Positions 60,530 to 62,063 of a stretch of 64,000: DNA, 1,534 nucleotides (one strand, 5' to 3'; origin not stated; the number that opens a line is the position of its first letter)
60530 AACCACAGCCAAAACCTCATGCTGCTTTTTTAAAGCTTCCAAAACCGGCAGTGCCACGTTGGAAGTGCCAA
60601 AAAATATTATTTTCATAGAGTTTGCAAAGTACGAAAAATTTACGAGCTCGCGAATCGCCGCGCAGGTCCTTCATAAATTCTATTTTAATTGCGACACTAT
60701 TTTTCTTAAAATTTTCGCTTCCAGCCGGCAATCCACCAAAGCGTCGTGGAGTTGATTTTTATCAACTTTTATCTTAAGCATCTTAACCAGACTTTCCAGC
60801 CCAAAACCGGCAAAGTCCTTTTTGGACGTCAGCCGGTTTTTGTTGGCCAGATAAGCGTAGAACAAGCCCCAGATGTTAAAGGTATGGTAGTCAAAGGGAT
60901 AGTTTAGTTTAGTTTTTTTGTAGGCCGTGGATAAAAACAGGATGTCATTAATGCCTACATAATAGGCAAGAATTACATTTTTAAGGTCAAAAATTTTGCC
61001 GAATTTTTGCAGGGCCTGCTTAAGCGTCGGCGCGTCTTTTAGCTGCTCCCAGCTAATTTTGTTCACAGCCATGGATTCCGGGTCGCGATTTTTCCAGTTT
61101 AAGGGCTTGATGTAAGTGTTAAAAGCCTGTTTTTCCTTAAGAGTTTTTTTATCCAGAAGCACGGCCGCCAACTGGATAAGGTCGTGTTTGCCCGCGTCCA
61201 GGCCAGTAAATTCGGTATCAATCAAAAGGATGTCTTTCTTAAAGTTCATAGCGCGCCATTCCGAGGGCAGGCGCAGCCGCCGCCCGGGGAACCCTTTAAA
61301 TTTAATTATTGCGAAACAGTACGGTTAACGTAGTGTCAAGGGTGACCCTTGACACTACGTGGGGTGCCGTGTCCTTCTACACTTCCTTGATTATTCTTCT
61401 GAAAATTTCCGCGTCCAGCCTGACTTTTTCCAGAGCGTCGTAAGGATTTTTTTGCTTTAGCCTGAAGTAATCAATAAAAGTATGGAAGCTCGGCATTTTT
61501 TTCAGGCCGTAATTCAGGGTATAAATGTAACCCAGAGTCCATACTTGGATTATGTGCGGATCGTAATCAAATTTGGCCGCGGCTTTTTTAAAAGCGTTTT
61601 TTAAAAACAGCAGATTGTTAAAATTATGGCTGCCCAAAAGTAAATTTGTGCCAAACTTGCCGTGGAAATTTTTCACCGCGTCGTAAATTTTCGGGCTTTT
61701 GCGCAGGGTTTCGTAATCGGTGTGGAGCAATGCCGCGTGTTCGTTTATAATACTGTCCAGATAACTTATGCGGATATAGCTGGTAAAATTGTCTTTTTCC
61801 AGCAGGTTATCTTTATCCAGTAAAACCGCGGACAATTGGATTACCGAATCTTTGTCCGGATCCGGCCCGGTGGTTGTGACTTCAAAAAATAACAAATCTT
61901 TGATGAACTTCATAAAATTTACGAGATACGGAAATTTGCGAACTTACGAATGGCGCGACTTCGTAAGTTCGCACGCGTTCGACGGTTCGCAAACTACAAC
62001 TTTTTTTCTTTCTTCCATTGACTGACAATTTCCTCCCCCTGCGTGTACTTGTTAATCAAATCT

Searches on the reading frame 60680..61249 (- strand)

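Call 73: search_protein_families(library=pfam, proteins=[window:60680-61249:-], max_evalue=0.01)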
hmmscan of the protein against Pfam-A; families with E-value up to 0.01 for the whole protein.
window:60680-61249:- (189 aa): 3 families
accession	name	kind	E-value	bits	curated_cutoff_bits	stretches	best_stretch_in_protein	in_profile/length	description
PF00929.31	RNase_T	-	1.2e-25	91.4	24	1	9-181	2-164/164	Exonuclease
PF16473.11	Rv2179c-like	-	3.3e-05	24.1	27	1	8-125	3-133/177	3'-5' exoribonuclease Rv2179c-like domain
PF13482.12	RNase_H_2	-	0.0024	18.3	22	0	70-167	37-122/165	RNase_H superfamily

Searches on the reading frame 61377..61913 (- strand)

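Call 73: search_protein_families(library=pfam, proteins=[window:61377-61913:-], max_evalue=0.01)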
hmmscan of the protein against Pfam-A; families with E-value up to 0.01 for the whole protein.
window:61377-61913:- (178 aa): 1 family
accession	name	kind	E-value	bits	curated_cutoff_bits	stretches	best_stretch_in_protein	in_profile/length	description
PF00929.31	RNase_T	-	1.7e-08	35.6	24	1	14-161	7-154/164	Exonuclease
